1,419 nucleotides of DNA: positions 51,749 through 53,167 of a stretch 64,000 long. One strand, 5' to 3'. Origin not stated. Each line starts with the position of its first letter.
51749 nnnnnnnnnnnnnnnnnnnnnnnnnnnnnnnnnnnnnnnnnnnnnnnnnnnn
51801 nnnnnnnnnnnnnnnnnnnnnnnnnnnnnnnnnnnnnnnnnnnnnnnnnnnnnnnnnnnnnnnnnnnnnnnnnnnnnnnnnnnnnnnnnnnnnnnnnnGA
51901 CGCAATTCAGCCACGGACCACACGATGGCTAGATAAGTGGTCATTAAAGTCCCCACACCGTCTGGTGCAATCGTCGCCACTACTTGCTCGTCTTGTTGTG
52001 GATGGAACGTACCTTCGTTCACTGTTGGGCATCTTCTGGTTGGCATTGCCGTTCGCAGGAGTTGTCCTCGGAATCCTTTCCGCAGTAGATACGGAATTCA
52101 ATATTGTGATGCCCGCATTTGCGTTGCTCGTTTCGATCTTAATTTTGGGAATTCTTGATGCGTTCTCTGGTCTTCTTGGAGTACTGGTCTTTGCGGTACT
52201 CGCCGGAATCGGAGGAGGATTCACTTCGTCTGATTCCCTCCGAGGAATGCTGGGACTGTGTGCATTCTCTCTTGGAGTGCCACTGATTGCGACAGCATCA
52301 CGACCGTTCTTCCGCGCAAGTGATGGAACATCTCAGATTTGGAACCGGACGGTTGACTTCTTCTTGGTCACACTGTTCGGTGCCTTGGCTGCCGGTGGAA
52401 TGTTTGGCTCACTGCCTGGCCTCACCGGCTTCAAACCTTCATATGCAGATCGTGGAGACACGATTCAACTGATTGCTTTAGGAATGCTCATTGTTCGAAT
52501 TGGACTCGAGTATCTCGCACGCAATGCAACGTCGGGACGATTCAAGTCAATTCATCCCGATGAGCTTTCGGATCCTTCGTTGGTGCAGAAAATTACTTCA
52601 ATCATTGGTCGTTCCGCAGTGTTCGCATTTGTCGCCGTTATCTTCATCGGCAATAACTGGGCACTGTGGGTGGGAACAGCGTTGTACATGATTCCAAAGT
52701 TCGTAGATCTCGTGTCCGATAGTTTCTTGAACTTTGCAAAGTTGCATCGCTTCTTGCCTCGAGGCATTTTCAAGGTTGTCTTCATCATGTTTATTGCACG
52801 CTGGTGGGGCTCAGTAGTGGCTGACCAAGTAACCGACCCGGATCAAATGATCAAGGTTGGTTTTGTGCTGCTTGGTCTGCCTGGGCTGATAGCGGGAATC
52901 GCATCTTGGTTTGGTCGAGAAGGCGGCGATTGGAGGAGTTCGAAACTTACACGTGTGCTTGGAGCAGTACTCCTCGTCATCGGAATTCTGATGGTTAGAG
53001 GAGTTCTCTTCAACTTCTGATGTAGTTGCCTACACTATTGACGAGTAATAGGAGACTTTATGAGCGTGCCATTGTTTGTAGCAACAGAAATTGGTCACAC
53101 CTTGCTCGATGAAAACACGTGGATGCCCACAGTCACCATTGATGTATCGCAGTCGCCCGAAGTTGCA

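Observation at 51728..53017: Giant adhesin-like protein ends in its own polytopic membrane domain instead of a sortase, lipobox or S-layer-type anchor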

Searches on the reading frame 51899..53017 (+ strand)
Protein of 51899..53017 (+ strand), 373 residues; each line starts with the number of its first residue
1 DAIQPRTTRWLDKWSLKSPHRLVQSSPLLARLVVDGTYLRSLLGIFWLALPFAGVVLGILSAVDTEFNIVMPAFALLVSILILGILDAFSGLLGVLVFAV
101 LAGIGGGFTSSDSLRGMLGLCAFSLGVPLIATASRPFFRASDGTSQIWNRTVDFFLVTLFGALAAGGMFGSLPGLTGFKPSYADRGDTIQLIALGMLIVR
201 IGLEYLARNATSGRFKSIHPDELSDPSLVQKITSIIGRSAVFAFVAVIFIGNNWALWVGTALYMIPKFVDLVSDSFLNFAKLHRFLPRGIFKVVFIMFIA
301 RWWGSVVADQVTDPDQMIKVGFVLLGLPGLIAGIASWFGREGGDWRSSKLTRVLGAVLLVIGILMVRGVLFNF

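Call 50: predict_structure(alignment_id=A3)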
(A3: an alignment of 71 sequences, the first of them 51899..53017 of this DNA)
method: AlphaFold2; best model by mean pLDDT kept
length: 373 residues; sequences in the alignment: 71
mean_pLDDT: 85.2   pTM: 0.80
mean pLDDT of the five models: 85.2, 84.6, 81.1, 80.7, 79.8
residues with pLDDT >= 90: 128; 70-90: 217; 50-70: 28; < 50: 0
segments of 3 or more residues with pLDDT < 50: none
pLDDT, mean of each block of 10 residues (from residue 1): 72 81 82 87 89 96 93 95 95 96 91 92 91 74 70 85 92 88 91 95 88 79 79 91 89 90 90 84 77 81 85 83 85 84 69 78 75 58
secondary structure, 60 per line:
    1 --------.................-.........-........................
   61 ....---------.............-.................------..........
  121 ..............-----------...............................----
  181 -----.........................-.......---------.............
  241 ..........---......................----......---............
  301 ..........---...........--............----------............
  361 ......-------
elements in order: H9-25 H27-35 H37-64 H74-86 H88-104 H111-134 H146-176 H186-210 H212-218 H228-250 H254-275 H280-285 H289-310 H314-324 H327-338 H349-366

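Call 52: fold_search(model_id=the predicted structure, library=pdb)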
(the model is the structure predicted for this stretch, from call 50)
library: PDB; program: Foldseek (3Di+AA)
matches with E <= 10: 65; with E <= 0.001: 0
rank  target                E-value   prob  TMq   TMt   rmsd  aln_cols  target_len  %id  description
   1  8xt9_C                8.9e-01  0.13  0.13  0.08  23.2       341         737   12  structure of LGR4 (released 2025-01-15)
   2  4zp0                  1.2e+00  0.09  0.16  0.16  20.5       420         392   12  Crystal structure of E. coli multidrug transporter MdfA in complex with deoxycholate (released 2015-08-19)
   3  4d2c                  1.3e+00  0.08  0.15  0.14  22.9       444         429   12  Structure of a di peptide bound POT family peptide transporter (released 2014-06-25)
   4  6hum_B                1.4e+00  0.12  0.19  0.16  23.6       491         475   13  Structure of the photosynthetic complex I from Thermosynechococcus elongatus (released 2019-01-09)
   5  9q8i_N                1.5e+00  0.12  0.18  0.15  24.3       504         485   14  Cryo-EM structure of E. coli complex I variant V96P/N142M (NuoE) (released 2025-11-05)
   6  8uc0                  1.6e+00  0.11  0.20  0.18  19.9       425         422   15  Endogenous ligand bound FLVCR1 (released 2024-03-27)
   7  5c65_A                1.8e+00  0.08  0.17  0.15  25.2       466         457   13  Structure of the human glucose transporter GLUT3 / SLC2A3 (released 2015-07-08)
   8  9a6h_B                1.9e+00  0.10  0.18  0.15  24.4       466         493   12  Integrative model of MRPA-MRPD by crosslinking MS and deep learning (released 2024-09-18)
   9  8dl6_A                2.2e+00  0.10  0.18  0.16  20.5       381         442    9  Cryo-EM structure of human ferroportin/slc40 bound to Ca2+ in nanodisc (released 2023-01-25)
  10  9u5a                  2.2e+00  0.09  0.18  0.16  18.6       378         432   16  Cryo-EM structure of human OAT4 in complex with DHEAS (released 2025-06-18)
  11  5ayo                  2.5e+00  0.09  0.21  0.20  19.7       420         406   14  Crystal structure of a bacterial homologue of iron transporter ferroportin in inward-facing state (released 2015-11-04)
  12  9j2n                  2.5e+00  0.08  0.21  0.18  19.8       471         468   11  Cryo-EM structure of the human glucose transporter, GLUT7 in outward-facing open conformation (released 2024-09-25)
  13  8ubw                  2.6e+00  0.08  0.20  0.19  19.3       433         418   12  Choline-bound FLVCR1 (released 2024-03-27)
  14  5oge_F                2.8e+00  0.04  0.12  0.14  22.0       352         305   12  Crystal structure of a nucleotide sugar transporter (released 2017-11-22)
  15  9jrl                  2.9e+00  0.06  0.18  0.18  21.4       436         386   11  outward-open hSLC19A1 + PT523 (released 2025-02-26)
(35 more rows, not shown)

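Call 91: fold_search(model_id=the predicted structure, library=viral)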
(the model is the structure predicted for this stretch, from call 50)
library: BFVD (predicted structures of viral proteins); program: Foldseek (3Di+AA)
matches with E <= 10: 21; with E <= 0.001: 0
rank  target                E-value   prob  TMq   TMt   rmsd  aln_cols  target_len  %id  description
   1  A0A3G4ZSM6            4.3e-01  0.14  0.15  0.14  19.5       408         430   11  MFS transporter [Edafosvirus sp.]
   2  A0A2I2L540            5.3e-01  0.08  0.12  0.12  22.6       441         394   13  Transport protein (MFS general substrate transporter) [Orpheovirus IHUMI-LCC2]
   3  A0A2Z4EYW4            2.0e+00  0.10  0.18  0.15  24.6       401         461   11  (no name in the UniProt tables at hand)
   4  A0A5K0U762            2.2e+00  0.08  0.16  0.15  21.5       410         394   11  CDP-alcohol phosphatidyltransferase [Yasminevirus sp. GU-2018]
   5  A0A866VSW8            2.5e+00  0.10  0.15  0.16  19.0       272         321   12  G protein-coupled receptor-4A [Elephant endotheliotropic herpesvirus 3A]
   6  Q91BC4                2.8e+00  0.08  0.21  0.19  21.2       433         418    9  Uncharacterized protein [Spodoptera litura multicapsid nucleopolyhedrovirus]
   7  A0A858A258            3.4e+00  0.08  0.16  0.07  18.9       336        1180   10  MC006L [Molluscum contagiosum virus]
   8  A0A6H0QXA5            3.8e+00  0.04  0.14  0.09  24.1       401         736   14  Membrane protein ORF64 [Cyprinid herpesvirus 2]
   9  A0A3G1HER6            4.2e+00  0.04  0.16  0.15  18.9       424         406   11  Envelope protein UL43 [Human herpesvirus 3]
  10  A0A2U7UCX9            4.2e+00  0.03  0.12  0.12  26.2       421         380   11  Uncharacterized protein [Pandoravirus neocaledonia]
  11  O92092                5.9e+00  0.03  0.14  0.12  25.0       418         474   11  PR78 [Rat cytomegalovirus (strain Maastricht)]
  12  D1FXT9                6.7e+00  0.04  0.18  0.16  18.1       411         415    9  Envelope protein UL43 [Feline herpesvirus 1]
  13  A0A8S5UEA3            7.0e+00  0.02  0.16  0.08  29.0       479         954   15  Minor tail protein [Siphoviridae sp. ctJLm32]
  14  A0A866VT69            7.2e+00  0.02  0.13  0.10  24.7       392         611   13  G protein-coupled receptor 2 [Elephant endotheliotropic herpesvirus 1A]
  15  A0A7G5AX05            7.5e+00  0.02  0.13  0.09  19.0       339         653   10  MC006L [Molluscum contagiosum virus subtype 1]
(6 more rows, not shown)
